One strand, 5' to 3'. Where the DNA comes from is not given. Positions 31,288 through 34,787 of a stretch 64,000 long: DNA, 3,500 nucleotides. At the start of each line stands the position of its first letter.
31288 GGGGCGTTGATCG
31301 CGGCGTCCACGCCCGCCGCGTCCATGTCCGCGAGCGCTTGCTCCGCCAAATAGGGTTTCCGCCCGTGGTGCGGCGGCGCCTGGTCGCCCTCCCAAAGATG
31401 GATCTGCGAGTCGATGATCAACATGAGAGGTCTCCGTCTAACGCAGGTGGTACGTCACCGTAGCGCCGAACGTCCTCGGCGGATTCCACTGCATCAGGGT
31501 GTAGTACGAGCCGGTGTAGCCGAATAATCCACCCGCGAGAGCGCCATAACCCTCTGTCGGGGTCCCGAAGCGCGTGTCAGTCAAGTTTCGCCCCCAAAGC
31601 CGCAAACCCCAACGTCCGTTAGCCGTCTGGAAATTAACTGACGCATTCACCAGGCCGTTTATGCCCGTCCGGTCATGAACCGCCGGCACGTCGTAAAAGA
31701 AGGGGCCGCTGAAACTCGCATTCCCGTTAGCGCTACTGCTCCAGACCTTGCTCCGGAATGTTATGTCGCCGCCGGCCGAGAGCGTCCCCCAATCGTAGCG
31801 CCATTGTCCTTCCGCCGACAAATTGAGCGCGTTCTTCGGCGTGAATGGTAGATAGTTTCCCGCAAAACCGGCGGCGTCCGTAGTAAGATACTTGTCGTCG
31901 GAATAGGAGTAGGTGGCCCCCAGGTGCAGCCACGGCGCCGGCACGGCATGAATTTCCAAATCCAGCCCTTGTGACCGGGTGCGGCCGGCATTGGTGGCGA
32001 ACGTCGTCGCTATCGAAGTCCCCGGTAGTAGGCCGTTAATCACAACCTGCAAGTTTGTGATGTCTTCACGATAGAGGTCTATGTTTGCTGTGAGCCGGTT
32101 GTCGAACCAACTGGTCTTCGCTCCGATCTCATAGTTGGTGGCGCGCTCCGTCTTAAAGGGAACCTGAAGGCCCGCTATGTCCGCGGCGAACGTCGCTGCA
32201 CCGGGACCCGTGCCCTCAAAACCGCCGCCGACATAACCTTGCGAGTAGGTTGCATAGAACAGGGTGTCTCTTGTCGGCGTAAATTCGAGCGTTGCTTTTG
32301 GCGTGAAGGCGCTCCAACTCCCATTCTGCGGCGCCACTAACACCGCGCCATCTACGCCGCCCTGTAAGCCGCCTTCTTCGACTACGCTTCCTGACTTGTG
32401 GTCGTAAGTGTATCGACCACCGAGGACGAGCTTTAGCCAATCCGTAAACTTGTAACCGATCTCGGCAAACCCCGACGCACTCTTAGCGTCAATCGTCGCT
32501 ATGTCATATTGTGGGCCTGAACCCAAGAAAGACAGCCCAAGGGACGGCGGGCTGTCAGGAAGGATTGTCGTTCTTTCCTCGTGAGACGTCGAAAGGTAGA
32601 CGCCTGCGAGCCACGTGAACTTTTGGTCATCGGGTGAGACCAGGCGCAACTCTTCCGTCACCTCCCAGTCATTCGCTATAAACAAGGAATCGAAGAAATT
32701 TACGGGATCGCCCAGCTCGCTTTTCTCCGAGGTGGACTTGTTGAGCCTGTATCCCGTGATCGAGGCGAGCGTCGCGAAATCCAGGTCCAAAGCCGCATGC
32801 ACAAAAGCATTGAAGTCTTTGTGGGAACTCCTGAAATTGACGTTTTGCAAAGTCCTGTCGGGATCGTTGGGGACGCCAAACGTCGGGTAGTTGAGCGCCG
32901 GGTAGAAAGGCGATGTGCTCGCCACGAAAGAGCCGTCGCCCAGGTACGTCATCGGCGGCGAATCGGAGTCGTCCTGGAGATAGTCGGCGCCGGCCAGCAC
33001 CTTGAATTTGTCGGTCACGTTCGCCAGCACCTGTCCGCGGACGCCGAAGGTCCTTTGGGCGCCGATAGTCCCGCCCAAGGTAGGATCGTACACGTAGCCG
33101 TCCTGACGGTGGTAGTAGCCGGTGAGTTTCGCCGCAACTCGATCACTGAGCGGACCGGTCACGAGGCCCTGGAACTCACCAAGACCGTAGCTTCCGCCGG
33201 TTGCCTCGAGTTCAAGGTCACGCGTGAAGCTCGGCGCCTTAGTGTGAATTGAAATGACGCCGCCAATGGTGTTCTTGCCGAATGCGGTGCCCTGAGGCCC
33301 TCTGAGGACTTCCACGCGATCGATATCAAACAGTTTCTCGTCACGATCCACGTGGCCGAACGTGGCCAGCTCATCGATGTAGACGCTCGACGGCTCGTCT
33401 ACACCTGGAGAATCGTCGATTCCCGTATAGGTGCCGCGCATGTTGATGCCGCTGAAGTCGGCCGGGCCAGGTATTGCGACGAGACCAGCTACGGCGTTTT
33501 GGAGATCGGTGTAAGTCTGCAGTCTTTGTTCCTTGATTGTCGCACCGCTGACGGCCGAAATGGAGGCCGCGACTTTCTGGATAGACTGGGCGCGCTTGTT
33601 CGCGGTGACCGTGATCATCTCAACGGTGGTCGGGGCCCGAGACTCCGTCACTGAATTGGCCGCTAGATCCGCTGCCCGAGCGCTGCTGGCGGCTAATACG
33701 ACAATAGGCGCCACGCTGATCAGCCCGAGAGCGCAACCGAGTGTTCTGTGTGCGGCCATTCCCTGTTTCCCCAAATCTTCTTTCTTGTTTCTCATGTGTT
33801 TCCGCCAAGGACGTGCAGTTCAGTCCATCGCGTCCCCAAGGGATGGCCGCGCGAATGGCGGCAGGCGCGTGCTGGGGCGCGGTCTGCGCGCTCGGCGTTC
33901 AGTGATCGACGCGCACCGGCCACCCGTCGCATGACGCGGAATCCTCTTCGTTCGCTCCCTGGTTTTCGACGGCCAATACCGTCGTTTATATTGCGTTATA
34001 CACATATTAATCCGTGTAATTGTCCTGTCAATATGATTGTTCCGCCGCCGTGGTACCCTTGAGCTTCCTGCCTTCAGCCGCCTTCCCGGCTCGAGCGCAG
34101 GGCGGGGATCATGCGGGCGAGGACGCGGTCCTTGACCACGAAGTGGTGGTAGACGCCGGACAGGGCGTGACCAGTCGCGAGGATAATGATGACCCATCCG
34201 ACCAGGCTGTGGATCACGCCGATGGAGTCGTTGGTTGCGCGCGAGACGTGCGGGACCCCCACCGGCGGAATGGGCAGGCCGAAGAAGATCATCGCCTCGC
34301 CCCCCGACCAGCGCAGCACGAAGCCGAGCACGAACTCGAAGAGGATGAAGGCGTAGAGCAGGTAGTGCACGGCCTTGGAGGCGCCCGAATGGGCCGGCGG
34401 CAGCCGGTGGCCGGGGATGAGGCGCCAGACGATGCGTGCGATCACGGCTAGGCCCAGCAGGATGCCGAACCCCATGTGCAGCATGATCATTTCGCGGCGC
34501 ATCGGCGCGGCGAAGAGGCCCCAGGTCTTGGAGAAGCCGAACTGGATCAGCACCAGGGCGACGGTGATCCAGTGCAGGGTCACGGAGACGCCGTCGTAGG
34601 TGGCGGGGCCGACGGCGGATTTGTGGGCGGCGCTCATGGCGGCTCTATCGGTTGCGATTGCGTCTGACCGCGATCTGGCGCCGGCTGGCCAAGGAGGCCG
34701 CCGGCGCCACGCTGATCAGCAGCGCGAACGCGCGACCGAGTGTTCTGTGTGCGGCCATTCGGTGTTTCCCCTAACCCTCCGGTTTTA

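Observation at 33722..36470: Triplicated TonB-receptor upstream region now drives unrelated genes through chimeric ORF stubs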

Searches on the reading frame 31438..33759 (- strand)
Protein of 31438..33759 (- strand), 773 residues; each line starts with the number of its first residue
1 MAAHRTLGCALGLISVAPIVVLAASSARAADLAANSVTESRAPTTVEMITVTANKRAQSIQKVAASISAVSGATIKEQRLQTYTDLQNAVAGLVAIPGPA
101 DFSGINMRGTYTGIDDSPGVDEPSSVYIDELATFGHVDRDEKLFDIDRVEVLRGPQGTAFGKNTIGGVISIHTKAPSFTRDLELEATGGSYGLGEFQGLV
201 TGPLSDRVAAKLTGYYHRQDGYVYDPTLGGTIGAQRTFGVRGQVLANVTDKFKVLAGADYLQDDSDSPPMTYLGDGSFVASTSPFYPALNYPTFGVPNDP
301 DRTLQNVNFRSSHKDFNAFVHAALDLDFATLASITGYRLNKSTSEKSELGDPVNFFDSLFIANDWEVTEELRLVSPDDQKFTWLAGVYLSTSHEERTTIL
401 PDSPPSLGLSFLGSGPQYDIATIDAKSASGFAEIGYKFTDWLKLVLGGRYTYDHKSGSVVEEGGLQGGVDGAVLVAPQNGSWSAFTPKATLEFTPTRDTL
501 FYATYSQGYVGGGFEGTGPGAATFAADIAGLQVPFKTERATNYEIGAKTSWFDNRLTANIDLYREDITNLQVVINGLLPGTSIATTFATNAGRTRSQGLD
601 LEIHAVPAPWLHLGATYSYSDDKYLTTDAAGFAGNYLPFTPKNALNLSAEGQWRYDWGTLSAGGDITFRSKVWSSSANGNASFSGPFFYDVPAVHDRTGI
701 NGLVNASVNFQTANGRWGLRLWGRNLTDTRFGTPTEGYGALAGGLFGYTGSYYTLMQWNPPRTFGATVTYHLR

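Call 7: search_protein_families(library=pfam, proteins=[window:31438-33759:-], max_evalue=0.01)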
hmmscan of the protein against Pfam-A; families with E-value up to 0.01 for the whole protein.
window:31438-33759:- (773 aa): 3 families
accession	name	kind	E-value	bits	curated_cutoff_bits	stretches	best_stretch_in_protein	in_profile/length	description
PF00593.30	TonB_dep_Rec_b-barrel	-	5.4e-39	135.7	27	1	266-726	27-436/436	TonB dependent receptor-like, beta-barrel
PF07715.20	Plug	-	5.6e-13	49.8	23.9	1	60-168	2-107/107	TonB-dependent Receptor Plug Domain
PF14905.12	OMP_b-brl_3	-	0.00096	18.7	27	1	538-732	216-379/408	Outer membrane protein beta-barrel family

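Call 14: find_homologous_proteins(query=window:31438-33759:-)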
Query window:31438-33759:- (773 aa): 1965 proteins with E <= 0.001 among 8000 candidates; the best 120 are listed.
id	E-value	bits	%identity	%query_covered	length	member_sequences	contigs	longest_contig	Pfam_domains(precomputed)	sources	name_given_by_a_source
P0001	0.0e+0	1598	91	100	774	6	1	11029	PF07715.21,PF00593.31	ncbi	ncbi:MAG: TonB-dependent receptor [Caulobacteraceae bacterium]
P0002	0.0e+0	1432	82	100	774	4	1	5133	PF07715.21,PF00593.31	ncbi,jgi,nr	ncbi:MAG TPA: TonB-dependent receptor [Caulobacteraceae bacterium]|jgi:iron complex outermembrane re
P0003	0.0e+0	1190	70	100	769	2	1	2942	PF07715.21,PF00593.31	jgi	jgi:iron complex outermembrane receptor protein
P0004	0.0e+0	1157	68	100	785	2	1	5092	PF07715.21,PF00593.31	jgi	jgi:iron complex outermembrane receptor protein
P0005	5.1e-294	996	61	100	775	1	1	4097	PF07715.21,PF00593.31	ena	-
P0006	4.5e-288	976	59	100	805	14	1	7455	PF07715.21,PF00593.31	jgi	jgi:iron complex outermembrane recepter protein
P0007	7.9e-287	972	80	67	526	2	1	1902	PF00593.31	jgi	jgi:iron complex outermembrane receptor protein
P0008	6.6e-286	969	60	100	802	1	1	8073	PF07715.21,PF00593.31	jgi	jgi:iron complex outermembrane recepter protein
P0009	4.3e-280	950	60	100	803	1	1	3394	PF07715.21,PF00593.31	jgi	jgi:iron complex outermembrane receptor protein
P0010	1.9e-278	944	58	100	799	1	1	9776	PF07715.21,PF00593.31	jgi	jgi:iron complex outermembrane receptor protein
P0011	4.0e-278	943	59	100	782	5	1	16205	PF07715.21,PF00593.31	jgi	-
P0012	8.5e-276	935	58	100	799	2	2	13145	PF07715.21,PF00593.31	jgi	jgi:iron complex outermembrane recepter protein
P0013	3.5e-269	913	57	100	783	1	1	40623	PF07715.21,PF00593.31,PF14905.13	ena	-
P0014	1.3e-260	885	57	94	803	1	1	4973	PF07715.21,PF00593.31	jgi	jgi:iron complex outermembrane receptor protein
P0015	4.2e-246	837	86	57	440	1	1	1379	PF07715.21,PF00593.31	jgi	jgi:iron complex outermembrane receptor protein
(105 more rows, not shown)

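Call 15: find_encoding_contigs(protein=P0001, flank=10000, max_places=4)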
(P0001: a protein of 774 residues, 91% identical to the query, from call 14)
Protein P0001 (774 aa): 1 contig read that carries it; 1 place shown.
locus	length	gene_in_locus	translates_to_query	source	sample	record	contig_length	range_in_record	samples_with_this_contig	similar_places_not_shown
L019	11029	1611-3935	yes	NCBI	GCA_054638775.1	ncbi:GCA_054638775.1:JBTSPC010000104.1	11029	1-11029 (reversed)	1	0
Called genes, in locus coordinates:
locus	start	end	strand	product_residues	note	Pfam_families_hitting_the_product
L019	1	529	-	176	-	PF01047:MarR (weak), PF25212:HVO_A0114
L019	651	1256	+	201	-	PF01292:Ni_hydr_CYTB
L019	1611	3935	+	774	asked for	PF07715:Plug, PF00593:TonB_dep_Rec_b-barrel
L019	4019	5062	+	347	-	PF21783:YNCE (faint), PF22494:choice_anch_I (faint), PF23414:Beta-prop_EML_2 (weak)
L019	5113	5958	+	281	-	PF04909:Amidohydro_2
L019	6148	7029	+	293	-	PF07224:Chlorophyllase (weak), PF00135:COesterase (weak), PF20434:BD-FAE, PF07859:Abhydrolase_3, PF00326:Peptidase_S9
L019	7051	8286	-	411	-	PF07690:MFS_1, PF00083:Sugar_tr (weak), PF07690:MFS_1 (weak)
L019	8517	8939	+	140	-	PF00903:Glyoxalase, PF13669:Glyoxalase_4 (weak)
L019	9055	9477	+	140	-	PF00903:Glyoxalase, PF13669:Glyoxalase_4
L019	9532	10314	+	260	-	PF10370:Rv2993c-like_N, PF01557:FAA_hydrolase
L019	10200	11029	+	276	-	PF02558:ApbA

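Call 16: find_encoding_contigs(protein=P0002, flank=10000, max_places=4)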
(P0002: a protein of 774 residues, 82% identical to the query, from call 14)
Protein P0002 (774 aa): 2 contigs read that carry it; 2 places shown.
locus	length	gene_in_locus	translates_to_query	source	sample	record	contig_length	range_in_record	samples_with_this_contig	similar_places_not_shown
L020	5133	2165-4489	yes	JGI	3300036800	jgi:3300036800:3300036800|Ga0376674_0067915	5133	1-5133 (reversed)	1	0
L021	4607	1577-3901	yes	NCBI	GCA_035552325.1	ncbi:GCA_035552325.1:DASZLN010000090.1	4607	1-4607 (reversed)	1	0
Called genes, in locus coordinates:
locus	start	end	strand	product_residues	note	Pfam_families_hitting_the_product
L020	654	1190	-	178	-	PF01047:MarR, PF12802:MarR_2 (faint), PF25212:HVO_A0114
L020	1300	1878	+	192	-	PF01292:Ni_hydr_CYTB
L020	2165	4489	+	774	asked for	PF07715:Plug, PF00593:TonB_dep_Rec_b-barrel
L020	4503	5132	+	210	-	?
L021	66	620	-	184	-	PF25212:HVO_A0114, PF01047:MarR, PF12802:MarR_2 (faint)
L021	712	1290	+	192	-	PF01292:Ni_hydr_CYTB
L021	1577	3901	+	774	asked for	PF07715:Plug, PF00593:TonB_dep_Rec_b-barrel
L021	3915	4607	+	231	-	PF04909:Amidohydro_2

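Call 22: find_encoding_contigs(protein=P0004, flank=10000, max_places=3)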
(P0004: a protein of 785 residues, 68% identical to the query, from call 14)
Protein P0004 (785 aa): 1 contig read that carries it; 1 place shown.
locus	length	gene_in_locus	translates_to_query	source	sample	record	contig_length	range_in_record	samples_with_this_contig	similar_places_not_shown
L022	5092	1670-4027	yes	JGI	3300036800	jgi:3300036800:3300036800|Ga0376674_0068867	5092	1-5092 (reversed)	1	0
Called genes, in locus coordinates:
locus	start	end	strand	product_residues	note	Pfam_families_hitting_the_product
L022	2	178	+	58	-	?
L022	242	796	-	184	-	PF25212:HVO_A0114, PF01047:MarR, PF12802:MarR_2 (faint)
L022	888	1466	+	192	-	PF01292:Ni_hydr_CYTB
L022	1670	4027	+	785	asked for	PF07715:Plug, PF00593:TonB_dep_Rec_b-barrel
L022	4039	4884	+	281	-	PF04909:Amidohydro_2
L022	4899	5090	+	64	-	?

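Call 23: find_encoding_contigs(protein=P0011, flank=10000, max_places=3)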
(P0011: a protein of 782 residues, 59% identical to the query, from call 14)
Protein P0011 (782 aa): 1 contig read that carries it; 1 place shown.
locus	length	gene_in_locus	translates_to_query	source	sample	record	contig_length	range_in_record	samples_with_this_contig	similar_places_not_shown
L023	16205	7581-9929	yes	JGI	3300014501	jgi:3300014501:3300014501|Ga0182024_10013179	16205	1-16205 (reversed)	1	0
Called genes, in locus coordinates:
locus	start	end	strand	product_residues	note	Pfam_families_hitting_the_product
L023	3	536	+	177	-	?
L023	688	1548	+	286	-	PF00378:ECH_1, PF16113:ECH_2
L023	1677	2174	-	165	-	-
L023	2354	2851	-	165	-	-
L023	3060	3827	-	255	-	PF00378:ECH_1, PF16113:ECH_2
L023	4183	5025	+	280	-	PF04909:Amidohydro_2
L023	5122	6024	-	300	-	PF00135:COesterase (weak), PF02129:Peptidase_S15 (faint), PF20434:BD-FAE, PF07859:Abhydrolase_3, PF00326:Peptidase_S9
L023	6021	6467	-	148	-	PF00903:Glyoxalase, PF13669:Glyoxalase_4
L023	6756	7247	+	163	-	-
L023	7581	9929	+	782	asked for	PF07715:Plug, PF00593:TonB_dep_Rec_b-barrel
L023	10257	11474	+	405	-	PF02515:CoA_transf_3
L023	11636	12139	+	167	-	-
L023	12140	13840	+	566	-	PF00732:GMC_oxred_N, PF01266:DAO (weak), PF07992:Pyr_redox_2 (faint), PF00890:FAD_binding_2 (weak), PF05199:GMC_oxred_C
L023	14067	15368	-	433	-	PF07690:MFS_1, PF12832:MFS_1_like (faint), PF07690:MFS_1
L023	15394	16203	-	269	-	?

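Call 24: find_encoding_contigs(protein=P0013, flank=10000, max_places=3)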
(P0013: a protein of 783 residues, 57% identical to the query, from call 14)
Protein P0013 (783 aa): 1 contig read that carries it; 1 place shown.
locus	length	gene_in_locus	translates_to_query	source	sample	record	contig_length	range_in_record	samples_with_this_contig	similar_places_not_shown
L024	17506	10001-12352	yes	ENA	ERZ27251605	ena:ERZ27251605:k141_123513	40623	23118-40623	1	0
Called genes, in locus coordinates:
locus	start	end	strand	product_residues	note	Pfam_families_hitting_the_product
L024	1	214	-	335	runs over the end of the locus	PF16884:ADH_N_2, PF00107:ADH_zinc_N, PF13602:ADH_zinc_N_2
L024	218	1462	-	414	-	PF00067:p450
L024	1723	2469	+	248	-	PF00106:adh_short, PF08659:KR, PF13561:adh_short_C2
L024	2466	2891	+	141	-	PF13577:SnoaL_4 (faint), PF12680:SnoaL_2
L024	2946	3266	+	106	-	PF00111:Fer2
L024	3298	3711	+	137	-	PF00376:MerR, PF13411:MerR_1, PF09278:MerR-DNA-bind (weak)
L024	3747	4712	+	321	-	-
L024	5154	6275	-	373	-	PF03060:NMO, PF00478:IMPDH (faint), PF01070:FMN_dh (weak)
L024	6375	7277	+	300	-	PF00126:HTH_1, PF03466:LysR_substrate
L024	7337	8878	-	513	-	PF02776:TPP_enzyme_N, PF02775:TPP_enzyme_C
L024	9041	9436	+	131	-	PF00376:MerR, PF13411:MerR_1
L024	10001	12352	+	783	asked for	PF07715:Plug, PF00593:TonB_dep_Rec_b-barrel, PF14905:OMP_b-brl_3 (weak)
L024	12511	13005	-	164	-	PF00582:Usp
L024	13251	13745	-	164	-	PF07366:SnoaL (weak), PF12680:SnoaL_2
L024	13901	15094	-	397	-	PF04909:Amidohydro_2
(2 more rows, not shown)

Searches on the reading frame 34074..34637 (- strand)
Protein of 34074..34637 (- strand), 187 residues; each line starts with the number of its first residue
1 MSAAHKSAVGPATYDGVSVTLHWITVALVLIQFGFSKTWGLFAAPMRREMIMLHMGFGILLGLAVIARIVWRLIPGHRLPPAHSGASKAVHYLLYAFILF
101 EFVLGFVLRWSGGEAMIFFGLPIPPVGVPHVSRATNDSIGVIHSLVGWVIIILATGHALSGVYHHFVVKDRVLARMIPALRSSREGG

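Call 7: search_protein_families(library=pfam, proteins=[window:34074-34637:-], max_evalue=0.01)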
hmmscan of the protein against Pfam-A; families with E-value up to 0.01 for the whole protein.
window:34074-34637:- (187 aa): 1 family
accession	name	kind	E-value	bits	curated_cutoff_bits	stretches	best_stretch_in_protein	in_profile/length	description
PF01292.26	Ni_hydr_CYTB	-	1.9e-20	73.8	30.1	1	14-178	2-178/179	Prokaryotic cytochrome b561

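Call 13: find_encoding_contigs(protein=window:34074-34637:-, flank=10000, max_places=10)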
Protein window:34074-34637:- (187 aa): no gene with exactly this product is on record in the collection.

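Call 60: find_homologous_proteins(query=window:34074-34637:-, max_evalue=1e-40)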
Query window:34074-34637:- (187 aa): 281 proteins with E <= 1e-40 among 951 candidates; the best 120 are listed.
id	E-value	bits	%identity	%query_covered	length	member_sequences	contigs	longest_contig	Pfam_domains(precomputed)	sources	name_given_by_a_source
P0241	1.2e-116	405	100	100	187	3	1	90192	PF01292.27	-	-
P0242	2.0e-99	349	86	100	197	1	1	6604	PF01292.27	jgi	jgi:cytochrome b561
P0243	3.9e-97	342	89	94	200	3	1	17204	PF01292.27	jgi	jgi:cytochrome b561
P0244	4.0e-94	332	84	100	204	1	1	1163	PF01292.27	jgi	jgi:cytochrome b561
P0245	7.7e-92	324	85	94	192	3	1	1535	PF01292.27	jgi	jgi:cytochrome b561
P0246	1.7e-91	323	84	94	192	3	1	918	PF01292.27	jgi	jgi:cytochrome b561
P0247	2.1e-91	323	84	94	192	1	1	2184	PF01292.27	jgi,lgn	jgi:cytochrome b561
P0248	2.2e-91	323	80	100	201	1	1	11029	PF01292.27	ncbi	ncbi:MAG: cytochrome b [Caulobacteraceae bacterium]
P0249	3.1e-91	322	80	99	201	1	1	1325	PF01292.27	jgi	jgi:cytochrome b561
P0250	3.1e-90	319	81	99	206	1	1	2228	PF01292.27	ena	-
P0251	2.1e-89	316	79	99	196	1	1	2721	PF01292.27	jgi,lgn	jgi:cytochrome b561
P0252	8.5e-88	311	83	94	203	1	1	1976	PF01292.27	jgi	-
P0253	5.1e-72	260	68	97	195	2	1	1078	PF01292.27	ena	-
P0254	1.3e-64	235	79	76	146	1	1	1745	PF01292.27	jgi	jgi:cytochrome b561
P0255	4.1e-62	227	66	89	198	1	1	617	PF01292.27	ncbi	-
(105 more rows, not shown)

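Call 61: find_encoding_contigs(protein=P0243, flank=6000, max_places=3)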
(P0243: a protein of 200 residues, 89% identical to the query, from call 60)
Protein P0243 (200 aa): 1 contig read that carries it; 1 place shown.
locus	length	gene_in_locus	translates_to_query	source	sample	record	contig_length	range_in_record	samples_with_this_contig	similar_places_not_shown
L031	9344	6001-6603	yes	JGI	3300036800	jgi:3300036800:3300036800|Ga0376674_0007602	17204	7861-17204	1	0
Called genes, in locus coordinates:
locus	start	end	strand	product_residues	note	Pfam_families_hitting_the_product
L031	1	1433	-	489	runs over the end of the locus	PF00091:Tubulin, PF12327:FtsZ_C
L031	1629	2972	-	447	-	PF02491:SHS2_FTSA, PF06723:MreB_Mbl, PF14450:FtsA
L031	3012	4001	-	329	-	PF08478:POTRA_1, PF03799:FtsQ_DivIB_C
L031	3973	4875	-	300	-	PF01820:Dala_Dala_lig_N, PF07478:Dala_Dala_lig_C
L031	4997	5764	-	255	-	-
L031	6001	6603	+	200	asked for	PF01292:Ni_hydr_CYTB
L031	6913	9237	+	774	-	PF07715:Plug, PF00593:TonB_dep_Rec_b-barrel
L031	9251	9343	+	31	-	?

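Call 62: find_encoding_contigs(protein=P0242, flank=6000, max_places=3)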
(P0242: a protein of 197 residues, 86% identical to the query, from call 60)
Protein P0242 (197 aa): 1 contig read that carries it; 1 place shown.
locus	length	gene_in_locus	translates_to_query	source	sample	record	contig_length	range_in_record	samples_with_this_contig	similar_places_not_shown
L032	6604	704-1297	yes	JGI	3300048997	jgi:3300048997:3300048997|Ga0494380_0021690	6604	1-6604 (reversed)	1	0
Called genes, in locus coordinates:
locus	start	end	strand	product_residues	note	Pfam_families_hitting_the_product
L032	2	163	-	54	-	?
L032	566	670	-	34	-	-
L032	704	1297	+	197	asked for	PF01292:Ni_hydr_CYTB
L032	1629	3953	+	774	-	PF07715:Plug, PF00593:TonB_dep_Rec_b-barrel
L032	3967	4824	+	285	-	PF04909:Amidohydro_2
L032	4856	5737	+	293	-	PF00135:COesterase (weak), PF20434:BD-FAE, PF07859:Abhydrolase_3, PF00326:Peptidase_S9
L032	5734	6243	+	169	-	PF00903:Glyoxalase, PF13669:Glyoxalase_4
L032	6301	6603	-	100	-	?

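Call 67: search_protein_families(library=pfam, proteins=[L031:4997-5764:-, L032:2-163:-], max_evalue=0.01)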
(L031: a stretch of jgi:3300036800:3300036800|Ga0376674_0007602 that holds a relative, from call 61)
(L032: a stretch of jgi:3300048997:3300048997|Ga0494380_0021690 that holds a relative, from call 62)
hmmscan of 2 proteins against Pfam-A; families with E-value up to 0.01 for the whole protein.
L031:4997-5764:- (255 aa): 0 families

L032:2-163:- (54 aa): 1 family
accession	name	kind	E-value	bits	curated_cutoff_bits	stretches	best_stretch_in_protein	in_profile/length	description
PF08961.15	NRBF2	-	0.00038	20.5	36.8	1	15-50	90-125/200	Nuclear receptor-binding factor 2, autophagy regulator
